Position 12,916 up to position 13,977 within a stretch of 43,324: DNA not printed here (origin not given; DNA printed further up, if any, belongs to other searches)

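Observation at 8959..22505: A 13.5-kb translationally coupled operon with three N-carbamoylsarcosine-amidase-like paralogs, a Mo-hydroxylase and three different transport systems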

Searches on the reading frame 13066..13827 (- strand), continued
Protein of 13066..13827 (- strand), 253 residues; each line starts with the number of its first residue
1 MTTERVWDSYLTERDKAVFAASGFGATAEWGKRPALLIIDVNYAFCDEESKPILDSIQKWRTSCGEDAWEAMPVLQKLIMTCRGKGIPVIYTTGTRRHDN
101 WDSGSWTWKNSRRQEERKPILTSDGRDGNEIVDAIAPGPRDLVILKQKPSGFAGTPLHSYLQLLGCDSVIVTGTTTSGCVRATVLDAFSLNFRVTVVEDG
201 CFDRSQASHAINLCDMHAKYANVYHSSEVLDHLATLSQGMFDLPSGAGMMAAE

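Call 15: find_encoding_contigs(protein=P0046, flank=10000, max_places=2)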
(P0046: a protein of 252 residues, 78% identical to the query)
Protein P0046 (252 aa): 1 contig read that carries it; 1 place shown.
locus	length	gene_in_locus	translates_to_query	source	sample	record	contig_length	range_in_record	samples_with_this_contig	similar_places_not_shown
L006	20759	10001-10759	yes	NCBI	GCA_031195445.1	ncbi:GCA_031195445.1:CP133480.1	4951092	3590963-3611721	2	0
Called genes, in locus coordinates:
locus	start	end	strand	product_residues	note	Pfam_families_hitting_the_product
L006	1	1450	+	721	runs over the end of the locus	PF13089:PP_kinase_N, PF02503:PP_kinase, PF17941:PP_kinase_C_1, PF13091:PLDc_2 (faint), PF13090:PP_kinase_C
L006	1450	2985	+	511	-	PF02541:Ppx-GppA, PF21697:Ppx_C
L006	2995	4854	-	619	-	PF00005:ABC_tran, PF00158:Sigma54_activat (faint), PF00931:NB-ARC (faint), PF02463:SMC_N (faint), PF13304:AAA_21 (weak), PF08352:oligo_HPY (weak), PF00005:ABC_tran, PF08352:oligo_HPY, +4 more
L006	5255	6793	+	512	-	PF00496:SBP_bac_5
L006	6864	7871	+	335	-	PF19300:BPD_transp_1_N, PF00528:BPD_transp_1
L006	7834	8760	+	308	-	PF12911:OppC_N (weak), PF00528:BPD_transp_1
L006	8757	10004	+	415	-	PF12832:MFS_1_like (faint), PF00083:Sugar_tr, PF07690:MFS_1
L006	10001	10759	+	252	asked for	PF00857:Isochorismatase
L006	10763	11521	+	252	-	PF00857:Isochorismatase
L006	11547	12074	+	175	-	PF03773:ArsP_1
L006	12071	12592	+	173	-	PF03773:ArsP_1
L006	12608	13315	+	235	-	PF00857:Isochorismatase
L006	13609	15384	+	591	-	PF13522:GATase_6, PF13537:GATase_7, PF00733:Asn_synthase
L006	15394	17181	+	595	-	PF00583:Acetyltransf_1, PF13508:Acetyltransf_7, PF07478:Dala_Dala_lig_C (faint), PF08445:FR47, PF14397:ATPgrasp_ST (weak), PF02655:ATP-grasp_3 (faint), PF08443:RimK (faint), PF14398:ATPgrasp_YheCD (faint)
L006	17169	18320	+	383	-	PF05343:Peptidase_M42, PF01546:Peptidase_M20 (weak)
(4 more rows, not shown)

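Call 24: find_related_loci(query=A1, collection=genome_contigs, flank=10000)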
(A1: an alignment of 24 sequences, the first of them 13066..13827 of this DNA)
Query A1 (253 aa) in genome_contigs; peptide patterns used: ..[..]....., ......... (x = any residue, [..] = any of these).
600 stretches matched a pattern (row limit reached: there are more); 587 encode a relative of the query (tblastn E <= 1e-3); the best 80 are kept; 80 distinct loci.
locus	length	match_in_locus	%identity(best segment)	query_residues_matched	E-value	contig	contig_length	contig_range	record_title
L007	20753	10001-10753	90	3-252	5e-154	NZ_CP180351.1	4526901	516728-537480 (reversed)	MAG: Marivita sp. isolate tig00000067 chromosome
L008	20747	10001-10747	88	3-251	7e-152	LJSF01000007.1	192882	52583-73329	MAG: Rhodobacteraceae bacterium HLUCCA08 ITZX_scaf_48, whole genome shotgun sequence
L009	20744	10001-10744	88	3-249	4e-150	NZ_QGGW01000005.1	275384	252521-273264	Roseicyclus mahoneyensis strain DSM 16097 Ga0215646_105, whole genome shotgun sequence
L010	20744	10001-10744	88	3-249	2e-149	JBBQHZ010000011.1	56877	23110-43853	MAG: Rhodobacterales bacterium isolate Co_metawrap_862 Cmw_862_k141_17060467_length_56877_cov_13.0000, whole genome shot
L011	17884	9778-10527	84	3-251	1e-145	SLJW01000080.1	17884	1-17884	MAG: Rhodobacteraceae bacterium isolate CSSed165cm_253 CSSed16-5cm-8312, whole genome shotgun sequence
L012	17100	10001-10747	82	3-251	4e-143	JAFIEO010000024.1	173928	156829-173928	MAG: Rhodobacteraceae bacterium isolate coassembly_bin.17 k141_101830, whole genome shotgun sequence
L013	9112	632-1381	85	4-252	2e-142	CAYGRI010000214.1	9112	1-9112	MAG TPA_asm: uncultured Maritimibacter sp. isolate ERP117304_co3_248 genome assembly, contig: NODE_10792_length_9112_cov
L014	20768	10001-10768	81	3-253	9e-142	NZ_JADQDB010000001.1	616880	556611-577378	Pelagibacterium limicola strain NAJP-14 Scaffold1_1, whole genome shotgun sequence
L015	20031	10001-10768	80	3-253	9e-141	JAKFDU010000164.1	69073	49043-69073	MAG: Devosia sp. isolate LC055 contig-124_313, whole genome shotgun sequence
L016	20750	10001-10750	82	3-249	6e-140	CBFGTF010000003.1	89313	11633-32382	MAG TPA_asm: uncultured Devosia sp. isolate SRR17295757_maxbin2_10 genome assembly, contig: ERZ23398518.174, whole genom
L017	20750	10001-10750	80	3-249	1e-138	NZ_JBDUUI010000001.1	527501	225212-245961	Devosia alba strain RY10 NODE_1_length_527501_cov_89.355231, whole genome shotgun sequence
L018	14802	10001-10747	79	3-252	6e-136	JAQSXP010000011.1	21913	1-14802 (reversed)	MAG: Devosia sp. isolate L_E1_T20_A_bin.18 scaffold_5031, whole genome shotgun sequence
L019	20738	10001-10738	80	3-245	1e-135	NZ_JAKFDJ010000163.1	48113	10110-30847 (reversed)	MAG: Devosia sp. isolate LC044 contig-124_525, whole genome shotgun sequence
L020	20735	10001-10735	77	3-249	6e-132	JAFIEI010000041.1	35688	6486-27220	MAG: Salinarimonas sp. isolate BM_Day12_Bin.15 NODE_587_length_35688_cov_33.608088, whole genome shotgun sequence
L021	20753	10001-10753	77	3-253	3e-125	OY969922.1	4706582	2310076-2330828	MAG: uncultured Alphaproteobacteria bacterium isolate MFD03250.bin.2.45 genome assembly, chromosome: 1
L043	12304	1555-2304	67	3-253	7e-115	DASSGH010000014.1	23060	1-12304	MAG TPA_asm: Xanthobacteraceae bacterium isolate SMAG_U1028 k141_33198, whole genome shotgun sequence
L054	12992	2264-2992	70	3-246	8e-115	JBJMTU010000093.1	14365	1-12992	MAG: Xanthobacteraceae bacterium isolate H1_18_all_fractions_metab_conc_36_64_14 k255_2288202, whole genome shotgun sequ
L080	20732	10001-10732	68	3-247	2e-113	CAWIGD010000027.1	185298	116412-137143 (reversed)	MAG: uncultured Alphaproteobacteria bacterium isolate MFD00392.bin.2.84 genome assembly, contig: contig_26572, whole gen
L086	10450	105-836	68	3-247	7e-113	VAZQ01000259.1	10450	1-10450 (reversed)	MAG: Alphaproteobacteria bacterium isolate AP_12 14_0903_13_40cm_scaffold_6670, whole genome shotgun sequence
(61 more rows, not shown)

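Call 27: find_encoding_contigs(protein=P0105, flank=8000, max_places=3)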
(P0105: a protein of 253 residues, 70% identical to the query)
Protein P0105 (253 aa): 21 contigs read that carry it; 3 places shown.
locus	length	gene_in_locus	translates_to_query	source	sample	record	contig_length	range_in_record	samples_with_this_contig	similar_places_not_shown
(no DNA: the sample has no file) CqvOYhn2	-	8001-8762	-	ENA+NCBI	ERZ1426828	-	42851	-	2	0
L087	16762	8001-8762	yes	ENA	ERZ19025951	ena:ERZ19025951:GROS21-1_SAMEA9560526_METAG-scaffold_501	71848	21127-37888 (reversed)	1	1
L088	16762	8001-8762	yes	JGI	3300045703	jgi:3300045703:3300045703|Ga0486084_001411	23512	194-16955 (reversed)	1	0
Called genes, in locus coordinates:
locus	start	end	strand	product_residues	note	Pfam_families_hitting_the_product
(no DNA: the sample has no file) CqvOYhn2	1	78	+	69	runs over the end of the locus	PF11127:YgaP-like_TM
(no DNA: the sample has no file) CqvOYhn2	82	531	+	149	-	PF21352:Zn_ribbon_Thio2 (weak), PF00578:AhpC-TSA (weak), PF04756:OST3_OST6 (faint), PF14595:Thioredoxin_9 (weak), PF00085:Thioredoxin, PF13098:Thioredoxin_2, PF13905:Thioredoxin_8 (faint)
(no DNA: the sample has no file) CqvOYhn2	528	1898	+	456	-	PF02321:OEP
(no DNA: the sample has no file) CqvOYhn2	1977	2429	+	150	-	PF02566:OsmC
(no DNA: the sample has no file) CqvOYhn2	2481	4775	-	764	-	PF00403:HMA, PF00122:E1-E2_ATPase, PF00702:Hydrolase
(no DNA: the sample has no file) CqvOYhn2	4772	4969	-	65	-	PF11127:YgaP-like_TM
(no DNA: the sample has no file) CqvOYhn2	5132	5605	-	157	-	-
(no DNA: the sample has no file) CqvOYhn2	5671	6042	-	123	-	-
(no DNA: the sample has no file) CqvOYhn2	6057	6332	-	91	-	PF00403:HMA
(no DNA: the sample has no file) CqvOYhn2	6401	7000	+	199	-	PF00027:cNMP_binding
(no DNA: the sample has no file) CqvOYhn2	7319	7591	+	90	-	-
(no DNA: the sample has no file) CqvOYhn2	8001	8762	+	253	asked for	PF00857:Isochorismatase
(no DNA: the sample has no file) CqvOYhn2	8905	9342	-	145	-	PF01575:MaoC_dehydratas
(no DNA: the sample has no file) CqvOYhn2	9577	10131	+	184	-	PF04248:NTP_transf_9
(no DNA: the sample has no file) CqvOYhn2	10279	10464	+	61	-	-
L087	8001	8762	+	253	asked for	PF00857:Isochorismatase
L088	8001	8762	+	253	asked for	PF00857:Isochorismatase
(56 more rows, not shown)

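Call 28: find_encoding_contigs(protein=P0113, flank=8000, max_places=2)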
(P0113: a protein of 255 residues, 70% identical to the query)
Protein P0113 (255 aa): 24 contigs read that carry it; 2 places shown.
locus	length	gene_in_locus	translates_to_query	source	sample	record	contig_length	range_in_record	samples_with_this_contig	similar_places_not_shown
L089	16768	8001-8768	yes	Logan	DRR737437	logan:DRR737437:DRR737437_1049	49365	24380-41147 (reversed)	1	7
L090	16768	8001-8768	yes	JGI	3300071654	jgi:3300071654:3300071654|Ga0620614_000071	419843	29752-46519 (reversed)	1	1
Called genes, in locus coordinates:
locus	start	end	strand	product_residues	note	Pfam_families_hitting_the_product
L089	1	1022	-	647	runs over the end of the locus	PF03453:MoeA_N, PF00994:MoCF_biosynth, PF03454:MoeA_C, PF12727:PBP_like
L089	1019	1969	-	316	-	PF03453:MoeA_N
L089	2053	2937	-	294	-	PF12728:HTH_17, PF12727:PBP_like, PF13531:SBP_bac_11 (weak)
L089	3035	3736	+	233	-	-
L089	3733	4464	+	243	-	PF00005:ABC_tran, PF13304:AAA_21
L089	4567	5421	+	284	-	PF12849:PBP_like_2, PF13531:SBP_bac_11, PF01547:SBP_bac_1 (weak)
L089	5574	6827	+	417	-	PF00083:Sugar_tr, PF12832:MFS_1_like (weak), PF07690:MFS_1, PF05977:MFS_3, PF06779:MFS_4, PF12832:MFS_1_like, PF07690:MFS_1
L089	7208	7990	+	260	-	PF00857:Isochorismatase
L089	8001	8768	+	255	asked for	PF00857:Isochorismatase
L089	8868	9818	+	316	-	PF00126:HTH_1, PF03466:LysR_substrate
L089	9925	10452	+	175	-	PF03773:ArsP_1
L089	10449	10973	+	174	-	-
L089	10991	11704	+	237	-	PF00857:Isochorismatase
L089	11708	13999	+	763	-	PF01315:Ald_Xan_dh_C, PF02738:MoCoBD_1, PF20256:MoCoBD_2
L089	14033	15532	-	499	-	PF01425:Amidase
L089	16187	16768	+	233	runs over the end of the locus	PF00857:Isochorismatase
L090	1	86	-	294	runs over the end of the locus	PF12728:HTH_17, PF12727:PBP_like, PF13531:SBP_bac_11 (weak)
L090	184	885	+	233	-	-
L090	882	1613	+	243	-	PF00005:ABC_tran, PF13304:AAA_21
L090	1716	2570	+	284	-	PF12849:PBP_like_2, PF13531:SBP_bac_11, PF01547:SBP_bac_1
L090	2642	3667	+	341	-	PF01497:Peripla_BP_2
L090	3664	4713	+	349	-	PF01032:FecCD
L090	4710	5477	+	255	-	PF01078:Mg_chelatase (faint), PF00005:ABC_tran, PF13304:AAA_21 (weak)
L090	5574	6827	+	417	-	PF12832:MFS_1_like (weak), PF00083:Sugar_tr, PF07690:MFS_1, PF05977:MFS_3, PF06779:MFS_4, PF12832:MFS_1_like, PF07690:MFS_1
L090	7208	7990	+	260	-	PF00857:Isochorismatase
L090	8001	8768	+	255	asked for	PF00857:Isochorismatase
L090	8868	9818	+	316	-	PF00126:HTH_1, PF03466:LysR_substrate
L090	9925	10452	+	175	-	PF03773:ArsP_1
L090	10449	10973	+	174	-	-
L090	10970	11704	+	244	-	PF00857:Isochorismatase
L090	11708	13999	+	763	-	PF01315:Ald_Xan_dh_C, PF02738:MoCoBD_1, PF20256:MoCoBD_2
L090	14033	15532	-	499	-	PF01425:Amidase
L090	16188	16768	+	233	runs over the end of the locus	PF00857:Isochorismatase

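Call 37: search_protein_families(library=pfam, proteins=[L054:8-1066:+, L054:1168-2058:+, L054:3034-3948:+, L054:6406-6795:+, L054:7675-9000:+, L086:997-1827:+, L086:1867-2871:+, L086:5709-7181:+, L043:496-1506:+, L080:8769-9944:+], max_evalue=0.0001)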
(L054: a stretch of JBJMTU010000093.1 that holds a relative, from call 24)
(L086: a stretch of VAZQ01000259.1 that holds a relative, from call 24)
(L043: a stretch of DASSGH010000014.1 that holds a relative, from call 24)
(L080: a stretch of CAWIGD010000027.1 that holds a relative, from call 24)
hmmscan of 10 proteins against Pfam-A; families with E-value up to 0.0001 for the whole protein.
L054:8-1066:+ (352 aa): 4 families
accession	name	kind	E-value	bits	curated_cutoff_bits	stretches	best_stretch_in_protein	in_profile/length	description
PF00107.32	ADH_zinc_N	-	2.5e-29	102.3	31.8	1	172-296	1-124/129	Zinc-binding dehydrogenase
PF08240.17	ADH_N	-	7.6e-24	84.4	23.5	1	6-133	2-104/104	Alcohol dehydrogenase GroES-like domain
PF16912.11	Glu_dehyd_C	-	2.3e-11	44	34.9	1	163-338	32-209/211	Glucose dehydrogenase C-terminus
PF13602.12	ADH_zinc_N_2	-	9.5e-09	36.7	27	1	205-328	1-125/134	Zinc-binding dehydrogenase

L054:1168-2058:+ (296 aa): 2 families
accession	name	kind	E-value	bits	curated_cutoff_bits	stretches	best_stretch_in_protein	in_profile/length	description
PF00753.33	Lactamase_B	-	2.1e-06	28.2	22.7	1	80-172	11-89/196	Metallo-beta-lactamase superfamily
PF12706.13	Lactamase_B_2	-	5.1e-06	26.7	27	1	90-241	6-156/200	Beta-lactamase superfamily domain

L054:3034-3948:+ (304 aa): 7 families
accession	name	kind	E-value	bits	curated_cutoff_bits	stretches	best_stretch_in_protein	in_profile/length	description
PF08241.18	Methyltransf_11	-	1.2e-25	90.4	21.2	1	98-195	1-94/95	Methyltransferase domain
PF13649.12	Methyltransf_25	-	1.4e-22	80.6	27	1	97-192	1-97/97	Methyltransferase domain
PF13847.12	Methyltransf_31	-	3.2e-19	69.5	27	1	92-200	2-113/145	Methyltransferase domain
PF08242.18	Methyltransf_12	-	4.2e-13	50.3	30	1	98-194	1-98/98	Methyltransferase domain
PF01209.24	Ubie_methyltran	-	3.6e-09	36.8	20.1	1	92-199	46-154/233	ubiE/COQ5 methyltransferase family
PF13489.12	Methyltransf_23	-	1.4e-07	31.8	27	1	85-240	13-162/164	Methyltransferase domain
PF02353.26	CMAS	-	1.9e-06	27.8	27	1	89-200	58-168/273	Mycolic acid cyclopropane synthetase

L054:6406-6795:+ (129 aa): 1 family
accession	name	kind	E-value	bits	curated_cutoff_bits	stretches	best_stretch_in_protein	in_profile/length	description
PF01042.26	Ribonuc_L-PSP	-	9.8e-22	77.7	27.3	1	16-127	11-120/121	Endoribonuclease L-PSP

L054:7675-9000:+ (441 aa): 5 families
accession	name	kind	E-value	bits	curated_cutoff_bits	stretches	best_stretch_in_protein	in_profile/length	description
PF02754.22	CCG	-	3e-09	37.3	20.6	1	152-233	2-84/85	Cysteine-rich domain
PF13183.11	Fer4_8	-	2.9e-07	31.4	27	1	17-83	2-68/68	4Fe-4S dicluster domain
PF12837.12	Fer4_6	-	7e-07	29.3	25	0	16-32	5-21/24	4Fe-4S binding domain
PF13237.11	Fer4_10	-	6.1e-06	26.5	25.5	0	16-79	5-52/53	4Fe-4S dicluster domain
PF13534.11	Fer4_17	-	1.5e-05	25.9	22.2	0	19-84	1-61/61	4Fe-4S dicluster domain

L086:997-1827:+ (276 aa): 7 families
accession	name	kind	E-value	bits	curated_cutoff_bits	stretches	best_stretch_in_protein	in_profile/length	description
PF08241.18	Methyltransf_11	-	7.5e-26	91.1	21.2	1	70-167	1-94/95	Methyltransferase domain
PF13649.12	Methyltransf_25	-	2.4e-23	83.1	27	1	69-164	1-97/97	Methyltransferase domain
PF13847.12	Methyltransf_31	-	1.6e-21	76.9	27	1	64-172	2-113/145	Methyltransferase domain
PF08242.18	Methyltransf_12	-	5.3e-15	56.4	30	1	70-166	1-98/98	Methyltransferase domain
PF01209.24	Ubie_methyltran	-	3.8e-11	43.2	20.1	1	65-171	47-154/233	ubiE/COQ5 methyltransferase family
PF13489.12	Methyltransf_23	-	4.5e-09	36.7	27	1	59-212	16-162/164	Methyltransferase domain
PF02353.26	CMAS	-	1.1e-06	28.6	27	1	61-172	58-168/273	Mycolic acid cyclopropane synthetase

L086:1867-2871:+ (334 aa): 1 family
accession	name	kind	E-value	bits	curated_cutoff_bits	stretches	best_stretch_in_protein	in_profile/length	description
PF03401.19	TctC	-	1.2e-67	228.8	27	1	58-328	1-272/274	Tripartite tricarboxylate transporter family receptor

L086:5709-7181:+ (490 aa): 5 families
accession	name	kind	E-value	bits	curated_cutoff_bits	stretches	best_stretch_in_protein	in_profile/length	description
PF02754.22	CCG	-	6.7e-09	36.2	20.6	1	201-282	2-84/85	Cysteine-rich domain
PF13183.11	Fer4_8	-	2e-07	31.8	27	1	66-132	2-68/68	4Fe-4S dicluster domain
PF13237.11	Fer4_10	-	4.1e-06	27.1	25.5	1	64-128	4-52/53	4Fe-4S dicluster domain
PF13534.11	Fer4_17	-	1.1e-05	26.3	22.2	0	68-133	1-61/61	4Fe-4S dicluster domain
PF12837.12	Fer4_6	-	1.5e-05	25.1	25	0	64-81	4-21/24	4Fe-4S binding domain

L043:496-1506:+ (336 aa): 2 families
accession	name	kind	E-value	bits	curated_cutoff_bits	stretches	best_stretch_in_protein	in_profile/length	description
PF09084.16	NMT1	-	2.1e-18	67.5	20.5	1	46-261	4-216/216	NMT1/THI5 like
PF13379.11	NMT1_2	-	6.7e-12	46.2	24.7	1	43-266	15-249/252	NMT1-like family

L080:8769-9944:+ (391 aa): 2 families
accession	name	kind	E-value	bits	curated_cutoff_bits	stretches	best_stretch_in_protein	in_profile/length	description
PF09084.16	NMT1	-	3.6e-18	66.7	20.5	1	101-315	4-215/216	NMT1/THI5 like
PF13379.11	NMT1_2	-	1.9e-11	44.7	24.7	1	98-321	15-249/252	NMT1-like family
